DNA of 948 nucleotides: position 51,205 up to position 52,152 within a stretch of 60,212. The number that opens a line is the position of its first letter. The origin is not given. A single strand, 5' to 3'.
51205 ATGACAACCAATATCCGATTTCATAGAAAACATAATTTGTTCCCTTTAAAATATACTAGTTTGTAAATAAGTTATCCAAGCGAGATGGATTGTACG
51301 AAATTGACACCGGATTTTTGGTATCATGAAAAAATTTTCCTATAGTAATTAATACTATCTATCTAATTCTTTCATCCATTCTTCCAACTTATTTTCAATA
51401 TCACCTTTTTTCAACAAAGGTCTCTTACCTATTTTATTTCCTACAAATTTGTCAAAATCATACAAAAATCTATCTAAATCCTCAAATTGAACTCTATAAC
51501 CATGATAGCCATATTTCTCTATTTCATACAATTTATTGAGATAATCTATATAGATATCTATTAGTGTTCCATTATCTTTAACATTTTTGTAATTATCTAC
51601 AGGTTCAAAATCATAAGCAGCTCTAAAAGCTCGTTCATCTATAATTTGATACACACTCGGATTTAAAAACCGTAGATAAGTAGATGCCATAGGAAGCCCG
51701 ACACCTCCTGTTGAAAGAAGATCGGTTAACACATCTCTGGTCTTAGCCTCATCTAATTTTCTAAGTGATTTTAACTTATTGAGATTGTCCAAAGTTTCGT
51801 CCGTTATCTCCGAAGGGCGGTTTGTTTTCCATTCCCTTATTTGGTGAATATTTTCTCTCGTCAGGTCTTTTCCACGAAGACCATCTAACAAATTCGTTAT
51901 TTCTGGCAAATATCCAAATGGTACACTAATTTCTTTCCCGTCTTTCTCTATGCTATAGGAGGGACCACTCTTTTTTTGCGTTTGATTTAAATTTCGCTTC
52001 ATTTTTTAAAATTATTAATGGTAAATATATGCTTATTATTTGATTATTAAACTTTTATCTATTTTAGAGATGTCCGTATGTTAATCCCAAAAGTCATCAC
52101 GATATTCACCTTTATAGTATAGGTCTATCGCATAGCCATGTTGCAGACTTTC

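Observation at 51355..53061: Co-oriented LRR protein plus endonuclease-III-like HhH protein: a possible sensor/effector pair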

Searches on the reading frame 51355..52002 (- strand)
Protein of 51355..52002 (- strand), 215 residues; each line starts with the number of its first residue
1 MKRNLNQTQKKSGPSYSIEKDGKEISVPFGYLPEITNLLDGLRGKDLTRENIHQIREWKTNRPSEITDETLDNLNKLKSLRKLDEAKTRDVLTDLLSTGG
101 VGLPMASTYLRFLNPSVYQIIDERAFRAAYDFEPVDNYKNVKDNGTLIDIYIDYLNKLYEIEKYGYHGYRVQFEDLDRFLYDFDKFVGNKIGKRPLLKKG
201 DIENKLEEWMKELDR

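Call 3: search_protein_families(library=pfam, proteins=[window:51355-52002:-], max_evalue=1)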
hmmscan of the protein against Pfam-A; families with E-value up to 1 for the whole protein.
window:51355-52002:- (215 aa): 0 families

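Call 4: search_protein_families(library=padloc, proteins=[window:51355-52002:-], max_evalue=1)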
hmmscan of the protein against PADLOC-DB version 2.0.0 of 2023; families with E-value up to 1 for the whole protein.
window:51355-52002:- (215 aa): 0 families

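Call 5: search_protein_families(library=ncbifam, proteins=[window:51355-52002:-], max_evalue=1)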
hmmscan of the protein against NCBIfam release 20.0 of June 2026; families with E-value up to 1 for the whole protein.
window:51355-52002:- (215 aa): 0 families

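Call 6: find_homologous_proteins(query=window:51355-52002:-)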
Query window:51355-52002:- (215 aa): 39 proteins with E <= 0.001 among 305 candidates.
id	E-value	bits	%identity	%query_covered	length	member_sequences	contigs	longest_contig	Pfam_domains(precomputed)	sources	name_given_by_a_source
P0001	7.8e-139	479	100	100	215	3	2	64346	-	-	-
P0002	2.2e-59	219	53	96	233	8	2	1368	-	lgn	-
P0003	1.1e-56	210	51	95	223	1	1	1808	-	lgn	-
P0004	1.5e-55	207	51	93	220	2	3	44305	-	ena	-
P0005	6.4e-52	195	51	93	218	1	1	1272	-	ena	-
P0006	1.5e-49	187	52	85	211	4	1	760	-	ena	-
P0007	1.5e-47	180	54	86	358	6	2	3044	-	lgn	-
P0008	3.1e-47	179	55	82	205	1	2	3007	-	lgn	-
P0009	3.7e-47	179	51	92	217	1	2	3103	-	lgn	-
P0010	9.2e-47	178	49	93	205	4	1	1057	-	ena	-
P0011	1.1e-46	178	48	89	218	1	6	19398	-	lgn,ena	-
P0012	1.7e-45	174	49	92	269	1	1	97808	-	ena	-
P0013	1.9e-45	174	53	81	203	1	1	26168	-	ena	-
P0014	2.3e-45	173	53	83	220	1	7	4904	-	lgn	-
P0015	8.7e-45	171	51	81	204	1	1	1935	-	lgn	-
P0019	2.7e-44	170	51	81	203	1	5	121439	-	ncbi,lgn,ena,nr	ncbi:MAG: hypothetical protein IKJ98_09385 [Bacteroidales bacterium]|nr:hypothetical protein [Bacter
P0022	2.6e-43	167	51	82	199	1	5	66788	-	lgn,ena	-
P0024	9.3e-43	165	51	83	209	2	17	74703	-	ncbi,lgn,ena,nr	ncbi:MAG: hypothetical protein IKO90_10430 [Bacteroidales bacterium]|nr:hypothetical protein [Bacter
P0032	1.7e-35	141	47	84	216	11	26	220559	-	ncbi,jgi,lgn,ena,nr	ncbi:MAG: hypothetical protein IKS33_00970 [Bacteroidales bacterium]|jgi:hypothetical protein|nr:hyp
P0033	2.3e-35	141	47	83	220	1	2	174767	-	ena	-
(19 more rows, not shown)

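Call 7: search_solved_structures(query=window:51355-52002:-, max_evalue=10, show_alignments=3)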
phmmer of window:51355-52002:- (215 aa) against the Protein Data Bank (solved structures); distinct sequences matched with E-value up to 10: 0.

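Call 11: search_solved_structures(query=A1, max_evalue=10, show_alignments=3)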
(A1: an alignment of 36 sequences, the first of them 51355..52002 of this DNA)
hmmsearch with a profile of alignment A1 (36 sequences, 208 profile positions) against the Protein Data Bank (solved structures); distinct sequences matched with E-value up to 10: 9.
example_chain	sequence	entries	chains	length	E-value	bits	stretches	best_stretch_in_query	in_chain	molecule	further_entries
9o02_A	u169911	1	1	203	0.0041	19.8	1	52-116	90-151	8-oxoguanine DNA glycosylase/AP lyase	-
9o00_A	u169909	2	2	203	0.0093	18.6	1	52-116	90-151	8-oxoguanine DNA glycosylase/AP lyase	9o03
3knt_A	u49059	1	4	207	0.058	16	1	51-130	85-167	N-glycosylase/DNA lyase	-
3fhf_A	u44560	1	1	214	0.069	15.8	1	52-130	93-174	N-glycosylase/DNA lyase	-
9o01_A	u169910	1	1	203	0.1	15.2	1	52-116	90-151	8-oxoguanine DNA glycosylase/AP lyase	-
3fhg_A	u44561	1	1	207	0.15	14.6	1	72-114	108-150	N-glycosylase/DNA lyase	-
8pi7_A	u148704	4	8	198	0.96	12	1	63-152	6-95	Hepatocyte nuclear factor 1-alpha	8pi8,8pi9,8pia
1ic8_A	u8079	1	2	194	1.1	11.9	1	63-152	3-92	HEPATOCYTE NUCLEAR FACTOR 1-ALPHA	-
1kpi_A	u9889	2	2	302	1.7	11.2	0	45-69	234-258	CYCLOPROPANE-FATTY-ACYL-PHOSPHOLIPID SYNTHASE 2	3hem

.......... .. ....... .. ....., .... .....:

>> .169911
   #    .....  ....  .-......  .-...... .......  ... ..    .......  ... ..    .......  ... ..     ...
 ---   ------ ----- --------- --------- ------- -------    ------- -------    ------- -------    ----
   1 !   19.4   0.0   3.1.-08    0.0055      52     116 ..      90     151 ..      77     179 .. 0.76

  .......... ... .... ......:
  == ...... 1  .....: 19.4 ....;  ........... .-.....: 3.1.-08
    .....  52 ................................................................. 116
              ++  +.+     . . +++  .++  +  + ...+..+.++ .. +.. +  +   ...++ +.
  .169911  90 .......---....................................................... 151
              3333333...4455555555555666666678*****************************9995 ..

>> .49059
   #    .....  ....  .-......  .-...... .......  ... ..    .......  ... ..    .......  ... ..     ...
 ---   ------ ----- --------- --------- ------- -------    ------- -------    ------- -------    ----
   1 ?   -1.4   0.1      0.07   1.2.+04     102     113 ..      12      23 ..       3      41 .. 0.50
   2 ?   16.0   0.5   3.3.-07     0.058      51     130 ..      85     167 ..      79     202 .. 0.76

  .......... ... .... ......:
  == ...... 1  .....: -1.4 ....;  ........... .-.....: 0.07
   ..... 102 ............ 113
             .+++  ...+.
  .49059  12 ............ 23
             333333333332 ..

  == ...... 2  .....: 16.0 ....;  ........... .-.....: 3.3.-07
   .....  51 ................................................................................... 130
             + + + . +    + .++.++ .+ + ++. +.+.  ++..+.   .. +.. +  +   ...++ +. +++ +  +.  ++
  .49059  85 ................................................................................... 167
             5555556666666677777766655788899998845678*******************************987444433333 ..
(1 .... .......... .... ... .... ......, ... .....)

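Call 12: find_encoding_contigs(protein=P0032, flank=6000, max_places=4)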
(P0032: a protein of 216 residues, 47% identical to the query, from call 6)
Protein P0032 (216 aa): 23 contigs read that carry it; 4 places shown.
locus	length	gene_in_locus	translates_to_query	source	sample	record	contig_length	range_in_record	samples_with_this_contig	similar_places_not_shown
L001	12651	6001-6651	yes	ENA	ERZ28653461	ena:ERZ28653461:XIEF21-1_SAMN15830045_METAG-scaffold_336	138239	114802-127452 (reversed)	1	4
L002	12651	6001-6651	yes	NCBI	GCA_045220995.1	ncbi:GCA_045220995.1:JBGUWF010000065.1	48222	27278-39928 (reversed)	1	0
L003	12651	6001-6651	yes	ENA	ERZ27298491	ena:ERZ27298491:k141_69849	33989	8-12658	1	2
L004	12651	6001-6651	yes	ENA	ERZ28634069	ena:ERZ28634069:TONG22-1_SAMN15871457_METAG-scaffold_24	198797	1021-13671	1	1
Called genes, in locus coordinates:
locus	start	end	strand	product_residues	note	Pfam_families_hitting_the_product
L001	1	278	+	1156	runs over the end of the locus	-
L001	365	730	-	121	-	PF08378:NERD (weak), PF02021:UPF0102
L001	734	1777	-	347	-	PF04055:Radical_SAM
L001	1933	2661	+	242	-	PF00005:ABC_tran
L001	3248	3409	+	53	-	-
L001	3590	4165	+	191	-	PF14014:DUF4230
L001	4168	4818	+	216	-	PF14014:DUF4230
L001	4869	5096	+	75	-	-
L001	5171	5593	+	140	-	-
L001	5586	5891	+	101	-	-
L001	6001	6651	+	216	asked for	-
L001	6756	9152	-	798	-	PF18962:Por_Secre_tail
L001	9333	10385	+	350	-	PF04613:LpxD, PF25084:LbH_EIF2B, PF25087:GMPPB_C (faint), PF00132:Hexapep, PF14602:Hexapep_2 (faint), PF00132:Hexapep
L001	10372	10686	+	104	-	PF07883:Cupin_2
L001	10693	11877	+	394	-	PF00202:Aminotran_3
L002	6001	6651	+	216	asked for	-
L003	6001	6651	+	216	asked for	-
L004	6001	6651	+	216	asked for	-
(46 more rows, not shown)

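Call 13: find_encoding_contigs(protein=P0019, flank=6000, max_places=3)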
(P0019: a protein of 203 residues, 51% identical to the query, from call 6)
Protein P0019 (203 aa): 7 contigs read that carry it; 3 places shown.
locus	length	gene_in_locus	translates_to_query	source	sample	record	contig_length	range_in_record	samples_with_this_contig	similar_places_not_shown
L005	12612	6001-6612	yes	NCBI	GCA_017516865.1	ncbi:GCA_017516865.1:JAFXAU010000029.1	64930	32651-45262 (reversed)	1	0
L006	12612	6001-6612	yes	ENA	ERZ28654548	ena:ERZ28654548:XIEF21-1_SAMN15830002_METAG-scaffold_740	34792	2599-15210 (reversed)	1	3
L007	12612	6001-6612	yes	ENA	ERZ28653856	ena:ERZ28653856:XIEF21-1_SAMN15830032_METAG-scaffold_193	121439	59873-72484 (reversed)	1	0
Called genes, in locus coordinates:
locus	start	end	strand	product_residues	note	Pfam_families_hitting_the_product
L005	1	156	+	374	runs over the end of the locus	PF02684:LpxB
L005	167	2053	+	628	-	PF00474:SSF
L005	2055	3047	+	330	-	PF16125:DUF4837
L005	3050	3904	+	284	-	PF01040:UbiA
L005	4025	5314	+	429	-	PF00815:Histidinol_dh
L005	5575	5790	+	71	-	-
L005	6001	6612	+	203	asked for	-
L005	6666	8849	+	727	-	PF13306:LRR_5, PF13855:LRR_8 (faint), PF13306:LRR_5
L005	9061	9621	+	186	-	PF04383:KilA-N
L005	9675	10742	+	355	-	PF00155:Aminotran_1_2, PF01053:Cys_Met_Meta_PP (weak)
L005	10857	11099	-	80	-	-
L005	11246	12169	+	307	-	PF07291:MauE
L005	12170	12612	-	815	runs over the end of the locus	PF02875:Mur_ligase_C (faint), PF08245:Mur_ligase_M, PF01168:Ala_racemase_N, PF00842:Ala_racemase_C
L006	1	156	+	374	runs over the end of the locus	PF02684:LpxB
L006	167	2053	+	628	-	PF00474:SSF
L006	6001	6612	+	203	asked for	-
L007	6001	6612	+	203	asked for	-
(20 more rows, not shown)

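Call 14: find_encoding_contigs(protein=P0012, flank=6000, max_places=3)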
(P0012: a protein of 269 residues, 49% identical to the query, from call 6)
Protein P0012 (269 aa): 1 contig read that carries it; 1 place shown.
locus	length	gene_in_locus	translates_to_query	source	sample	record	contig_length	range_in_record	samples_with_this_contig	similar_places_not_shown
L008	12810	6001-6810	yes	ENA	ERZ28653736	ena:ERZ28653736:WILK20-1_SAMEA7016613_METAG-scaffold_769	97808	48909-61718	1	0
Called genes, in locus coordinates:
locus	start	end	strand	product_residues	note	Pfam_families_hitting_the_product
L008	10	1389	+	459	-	PF01554:MatE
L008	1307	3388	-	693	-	PF03572:Peptidase_S41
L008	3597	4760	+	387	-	PF00465:Fe-ADH, PF13685:Fe-ADH_2 (weak), PF25137:ADH_Fe_C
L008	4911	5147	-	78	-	-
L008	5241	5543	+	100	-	PF01909:NTP_transf_2, PF18765:Polbeta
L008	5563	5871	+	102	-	PF01934:HepT-like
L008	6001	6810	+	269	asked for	-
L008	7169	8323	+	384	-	PF13306:LRR_5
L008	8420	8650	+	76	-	-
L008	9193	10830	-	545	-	PF00118:Cpn60_TCP1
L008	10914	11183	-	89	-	PF00166:Cpn10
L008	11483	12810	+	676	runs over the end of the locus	PF07697:7TMR-HDED, PF07698:7TM-7TMR_HD, PF08668:HDOD (weak), PF01966:HD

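Call 15: predict_structure(alignment_id=A1)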
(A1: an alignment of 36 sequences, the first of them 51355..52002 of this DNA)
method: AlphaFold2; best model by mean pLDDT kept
length: 215 residues; sequences in the alignment: 36
mean_pLDDT: 90.2   pTM: 0.87
mean pLDDT of the five models: 90.2, 90.1, 90.1, 89.8, 89.4
residues with pLDDT >= 90: 169; 70-90: 28; 50-70: 7; < 50: 11
segments of 3 or more residues with pLDDT < 50: 1-11
pLDDT, mean of each block of 10 residues (from residue 1): 39 87 93 93 95 91 84 97 98 95 96 98 94 83 95 98 97 98 90 78 95 90
secondary structure, 60 per line:
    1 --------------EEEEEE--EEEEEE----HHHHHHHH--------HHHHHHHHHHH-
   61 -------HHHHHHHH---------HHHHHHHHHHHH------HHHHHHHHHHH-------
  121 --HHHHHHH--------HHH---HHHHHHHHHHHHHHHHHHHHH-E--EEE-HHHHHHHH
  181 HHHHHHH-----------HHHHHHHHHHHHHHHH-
elements in order: E15-20 E23-28 H33-40 H49-59 H68-75 H85-96 H103-113 H123-129 H144-164 E169-171 H173-187 H199-214

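Call 18: search_protein_representatives(alignment_id=A1)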
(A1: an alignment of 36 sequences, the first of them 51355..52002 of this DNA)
Query: 36 sequences, 208 profile positions. Proteins with E-value up to 0.001 (for the whole library): 1079; up to 1e-10: 384; up to 1e-30: 148. The best 150 are listed.
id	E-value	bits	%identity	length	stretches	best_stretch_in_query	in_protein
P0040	1.1e-133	459.5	-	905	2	16-200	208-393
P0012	1.3e-77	276.3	-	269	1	1-204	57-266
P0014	2.4e-76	272.1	-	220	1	1-207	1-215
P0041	1.1e-74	266.8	-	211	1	2-203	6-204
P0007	2.5e-74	265.5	-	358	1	2-184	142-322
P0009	1.1e-73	263.4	-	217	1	2-200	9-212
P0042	3.7e-73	261.7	-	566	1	2-185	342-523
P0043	4.5e-72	258.2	-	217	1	1-201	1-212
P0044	5.1e-70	251.4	-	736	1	2-184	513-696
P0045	1.0e-66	240.7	-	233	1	3-202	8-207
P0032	9.7e-66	237.5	-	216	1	1-193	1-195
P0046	7.7e-57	208.4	-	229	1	8-204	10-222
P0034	7.4e-54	198.7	-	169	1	55-205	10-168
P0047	2.1e-52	193.9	-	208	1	14-188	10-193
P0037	6.0e-52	192.4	-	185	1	8-188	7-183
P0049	4.9e-49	182.9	-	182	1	11-179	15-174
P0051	5.6e-47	176.2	-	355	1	11-178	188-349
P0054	1.6e-44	168.2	-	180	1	16-175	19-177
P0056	7.4e-44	166.0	-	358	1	12-180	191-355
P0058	2.0e-43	164.6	-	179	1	11-179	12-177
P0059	1.0e-42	162.3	-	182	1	10-180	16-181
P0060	1.4e-42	161.8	-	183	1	9-179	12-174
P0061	1.6e-42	161.6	-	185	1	10-186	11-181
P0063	2.3e-42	161.1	-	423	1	9-177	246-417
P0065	5.4e-42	159.9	-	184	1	10-176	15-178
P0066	7.6e-42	159.4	-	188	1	12-177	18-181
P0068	8.1e-42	159.3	-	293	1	14-180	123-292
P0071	1.7e-41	158.2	-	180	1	13-176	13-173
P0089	2.5e-40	154.4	-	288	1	12-179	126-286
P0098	2.1e-39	151.5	-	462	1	13-177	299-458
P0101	2.8e-39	151.0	-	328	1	12-180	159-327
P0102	4.4e-39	150.4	-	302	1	15-178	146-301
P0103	4.5e-39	150.4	-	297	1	12-173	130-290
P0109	3.8e-38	147.3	-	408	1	11-185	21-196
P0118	1.5e-37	145.4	-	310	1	14-175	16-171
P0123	3.7e-37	144.1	-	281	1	12-179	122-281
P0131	2.8e-36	141.2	-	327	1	11-171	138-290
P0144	6.4e-35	136.8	-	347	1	11-180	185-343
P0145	8.7e-35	136.4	-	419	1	9-181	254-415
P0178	4.1e-31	124.4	-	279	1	12-128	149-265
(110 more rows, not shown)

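Call 19: fold_search(model_id=the predicted structure, library=pdb)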
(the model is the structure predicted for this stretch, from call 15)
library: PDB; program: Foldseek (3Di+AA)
matches with E <= 10: 116; with E <= 0.001: 0
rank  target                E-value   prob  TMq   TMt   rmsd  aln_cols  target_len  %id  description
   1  2jhn_B                2.8e-01  0.35  0.26  0.21  11.3       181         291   16  3-methyladenine dna-glycosylase from Archaeoglobus fulgidus (released 2007-04-10)
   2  2jhn_A                3.1e-01  0.38  0.28  0.22  11.5       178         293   16  3-methyladenine dna-glycosylase from Archaeoglobus fulgidus (released 2007-04-10)
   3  2jhj_B                3.8e-01  0.25  0.25  0.20  12.4       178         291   16  3-methyladenine dna-glycosylase from Archaeoglobus fulgidus (released 2007-04-10)
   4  3fhg                  4.0e-01  0.47  0.30  0.31   7.7       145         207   18  Crystal structure of Sulfolobus solfataricus 8-oxoguanine DNA glycosylase (SsOgg) (released 2009-05-19)
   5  2zco                  6.1e-01  0.08  0.16  0.13  17.4       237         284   10  Crystal structure of the C(30) carotenoid dehydrosqualene synthase from Staphylococcus aureus (released 2008-03-11)
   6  3adz                  7.8e-01  0.06  0.15  0.13  17.2       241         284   11  Crystal structure of the C(30) carotenoid dehydrosqualene synthase from Staphylococcus aureus complexed with intermediat (released 2010-11-24)
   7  1pu7_A                8.2e-01  0.15  0.26  0.26   9.0       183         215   12  Crystal structure of H.pylori 3-methyladenine DNA glycosylase (MagIII) bound to 3,9-dimethyladenine (released 2003-10-07)
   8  3knt_A                9.1e-01  0.30  0.33  0.34   8.1       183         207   20  Crystal structure of Methanocaldococcus jannaschii 8-oxoguanine glycosylase/lyase in complex with 15mer DNA containing (released 2010-02-02)
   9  3lgz                  9.1e-01  0.06  0.15  0.13  17.5       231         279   10  Crystal structure of dehydrosqualene synthase Y129A from S. aureus complexed with presqualene pyrophosphate (released 2010-12-22)
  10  8a5g                  1.1e+00  0.15  0.22  0.20  12.1       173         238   16  Crystal structure of Deinococcus radiodurans Endonuclease III-3 double mutant (released 2022-08-03)
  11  4uob                  1.1e+00  0.14  0.25  0.23   9.8       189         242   14  Crystal structure of Deinococcus radiodurans Endonuclease III-3 (released 2015-06-10)
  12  4ea1                  1.4e+00  0.04  0.16  0.13  16.9       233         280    9  Co-crystal structure of dehydrosqualene synthase (Crtm) from S. aureus with SQ-109 (released 2012-04-25)
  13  8z2n_B                1.6e+00  0.16  0.30  0.24  12.4       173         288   13  Crystal structure of 5-phosphomethyl-2'-deoxyuridine (5-PmdU) glycinyltransferase gp46/PUGT from Pseudomonads phage Pa (released 2024-10-02)
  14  3ae0_A                1.7e+00  0.04  0.15  0.13  16.7       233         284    8  Crystal structure of the C(30) carotenoid dehydrosqualene synthase from Staphylococcus aureus complexed with geranylge (released 2010-11-24)
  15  3knt_C                1.8e+00  0.23  0.34  0.35   7.8       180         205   19  Crystal structure of Methanocaldococcus jannaschii 8-oxoguanine glycosylase/lyase in complex with 15mer DNA containing (released 2010-02-02)
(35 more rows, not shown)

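Call 20: search_protein_families(library=pfam, proteins=[P0040, P0042, P0044, P0007, P0051, P0063, P0098, P0145, P0109, P0101], max_evalue=0.01)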
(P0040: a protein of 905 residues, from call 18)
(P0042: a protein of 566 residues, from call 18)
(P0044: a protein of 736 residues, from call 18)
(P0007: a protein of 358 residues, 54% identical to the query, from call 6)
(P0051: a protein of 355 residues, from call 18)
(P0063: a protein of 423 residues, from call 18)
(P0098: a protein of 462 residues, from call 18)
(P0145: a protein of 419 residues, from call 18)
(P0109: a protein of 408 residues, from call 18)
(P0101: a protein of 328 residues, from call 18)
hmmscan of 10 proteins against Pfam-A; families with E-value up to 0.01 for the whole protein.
P0040 (905 aa): 2 families
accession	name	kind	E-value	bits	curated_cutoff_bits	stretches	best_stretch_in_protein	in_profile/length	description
PF07747.17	MTH865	-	0.00069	19.7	25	0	220-252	36-66/70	MTH865-like family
PF22175.2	Ogg-HhH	-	0.0013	18.7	27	0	271-342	100-169/173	8-oxoguanine DNA glycosylase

P0042 (566 aa): 1 family
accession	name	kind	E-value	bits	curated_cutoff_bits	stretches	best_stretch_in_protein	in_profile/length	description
PF14551.11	MCM_N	-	0.0075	17.1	24.9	0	479-506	20-50/95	MCM N-terminal domain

P0044 (736 aa): 3 families
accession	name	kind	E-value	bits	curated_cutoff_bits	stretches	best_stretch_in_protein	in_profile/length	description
PF14903.11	WG_beta_rep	-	1.2e-24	86.4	25.6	4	395-429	1-35/35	WG containing repeat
PF06262.17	Zincin_1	-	5.5e-05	23.5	22.4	1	164-203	45-84/97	Zincin-like metallopeptidase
PF14551.11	MCM_N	-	0.0069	17.2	24.9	0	209-264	10-61/95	MCM N-terminal domain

P0007 (358 aa): 1 family
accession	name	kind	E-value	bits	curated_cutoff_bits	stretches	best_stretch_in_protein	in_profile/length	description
PF01194.22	RNA_pol_N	-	0.0036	17.9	26.9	0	27-49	28-50/58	RNA polymerases N / 8 kDa subunit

P0051 (355 aa): 1 family
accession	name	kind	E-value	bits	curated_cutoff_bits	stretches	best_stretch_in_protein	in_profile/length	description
PF07799.17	DUF1643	-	7.7e-27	94.4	22.5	1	17-153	1-133/134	Protein of unknown function (DUF1643)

P0063 (423 aa): 0 families

P0098 (462 aa): 0 families

P0145 (419 aa): 0 families

P0109 (408 aa): 0 families

P0101 (328 aa): 0 families

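Call 21: find_related_loci(query=A1, collection=genome_contigs, flank=6000)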
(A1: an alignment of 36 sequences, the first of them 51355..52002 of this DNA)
Query A1 (215 aa) in genome_contigs; peptide patterns used: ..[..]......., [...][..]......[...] (x = any residue, [..] = any of these).
56 stretches matched a pattern; 7 encode a relative of the query (tblastn E <= 1e-3); 7 distinct loci.
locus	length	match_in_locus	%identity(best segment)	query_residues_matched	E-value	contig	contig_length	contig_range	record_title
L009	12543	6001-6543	54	4-188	2e-53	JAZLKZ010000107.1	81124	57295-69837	MAG: Bacteroidales bacterium isolate T1900044958_TA20190014.MAGScoT_cleanbin_000029 SGB_3887_k141_419455, whole genome s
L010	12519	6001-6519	51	14-188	2e-50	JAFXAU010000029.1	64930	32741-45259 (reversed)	MAG: Bacteroidales bacterium isolate RGIG6246 Sheep_Rectum-2__c854506, whole genome shotgun sequence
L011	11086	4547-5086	50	11-191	3e-46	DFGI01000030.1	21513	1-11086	MAG TPA_asm: Bacteroidales bacterium UBA3754 UBA3754_contig_171481, whole genome shotgun sequence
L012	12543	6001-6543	54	4-188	2e-55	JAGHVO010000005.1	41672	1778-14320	MAG: Candidatus Colimorpha pelethequi isolate E5_MB2_81 c_000000111943, whole genome shotgun sequence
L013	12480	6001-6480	39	29-191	7e-26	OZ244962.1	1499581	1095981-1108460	MAG: Gammaproteobacteria bacterium isolate 968babb0-bb61-4cc3-8804-d24b8dd7e2ac genome assembly, chromosome: 1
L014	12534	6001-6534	40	15-191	4e-25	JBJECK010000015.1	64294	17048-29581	MAG: Paludibacteraceae bacterium isolate LOHA42_bin.047 NODE_246_length_64294_cov_20.444247, whole genome shotgun sequen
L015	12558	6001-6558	33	9-191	1e-20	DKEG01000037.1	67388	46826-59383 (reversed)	MAG TPA_asm: Bacteroidales bacterium UBA6828 UBA6828_contig_30, whole genome shotgun sequence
